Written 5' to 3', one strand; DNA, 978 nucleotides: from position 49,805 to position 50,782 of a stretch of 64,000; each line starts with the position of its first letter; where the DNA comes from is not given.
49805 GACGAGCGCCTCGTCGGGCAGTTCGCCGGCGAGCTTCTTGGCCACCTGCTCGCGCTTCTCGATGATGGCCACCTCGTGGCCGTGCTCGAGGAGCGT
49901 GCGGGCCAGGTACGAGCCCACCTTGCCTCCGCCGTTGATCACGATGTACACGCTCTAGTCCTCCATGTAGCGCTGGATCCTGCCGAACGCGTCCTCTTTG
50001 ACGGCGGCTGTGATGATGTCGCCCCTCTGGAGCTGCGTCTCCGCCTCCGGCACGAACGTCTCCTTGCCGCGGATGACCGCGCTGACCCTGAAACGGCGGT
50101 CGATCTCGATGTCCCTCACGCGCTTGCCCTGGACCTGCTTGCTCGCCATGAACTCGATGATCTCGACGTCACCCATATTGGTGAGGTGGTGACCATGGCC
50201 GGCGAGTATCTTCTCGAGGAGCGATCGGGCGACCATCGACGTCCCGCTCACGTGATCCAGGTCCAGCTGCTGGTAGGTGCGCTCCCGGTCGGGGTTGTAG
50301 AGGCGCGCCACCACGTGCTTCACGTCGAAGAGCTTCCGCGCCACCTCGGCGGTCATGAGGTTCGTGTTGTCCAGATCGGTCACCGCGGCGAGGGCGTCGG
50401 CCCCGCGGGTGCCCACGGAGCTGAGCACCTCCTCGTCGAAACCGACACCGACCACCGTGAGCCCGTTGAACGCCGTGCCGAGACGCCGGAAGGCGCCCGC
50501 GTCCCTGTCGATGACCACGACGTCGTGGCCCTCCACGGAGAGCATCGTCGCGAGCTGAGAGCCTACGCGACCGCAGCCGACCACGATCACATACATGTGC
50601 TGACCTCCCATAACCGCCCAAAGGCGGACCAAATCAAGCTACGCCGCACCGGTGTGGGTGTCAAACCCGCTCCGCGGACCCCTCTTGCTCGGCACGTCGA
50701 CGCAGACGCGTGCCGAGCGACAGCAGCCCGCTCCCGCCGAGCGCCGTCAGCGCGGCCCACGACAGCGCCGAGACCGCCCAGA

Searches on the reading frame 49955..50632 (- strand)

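Call 35: search_protein_families(library=pfam, proteins=[window:49955-50632:-], max_evalue=0.00001)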
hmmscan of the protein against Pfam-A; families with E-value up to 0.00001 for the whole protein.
window:49955-50632:- (225 aa): 2 families
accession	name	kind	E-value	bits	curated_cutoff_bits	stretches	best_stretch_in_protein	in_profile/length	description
PF02254.24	TrkA_N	-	1e-24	87.5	23.8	1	15-128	1-113/116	TrkA-N domain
PF02080.26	TrkA_C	-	8.3e-10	38.9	27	1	161-223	6-70/71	TrkA-C domain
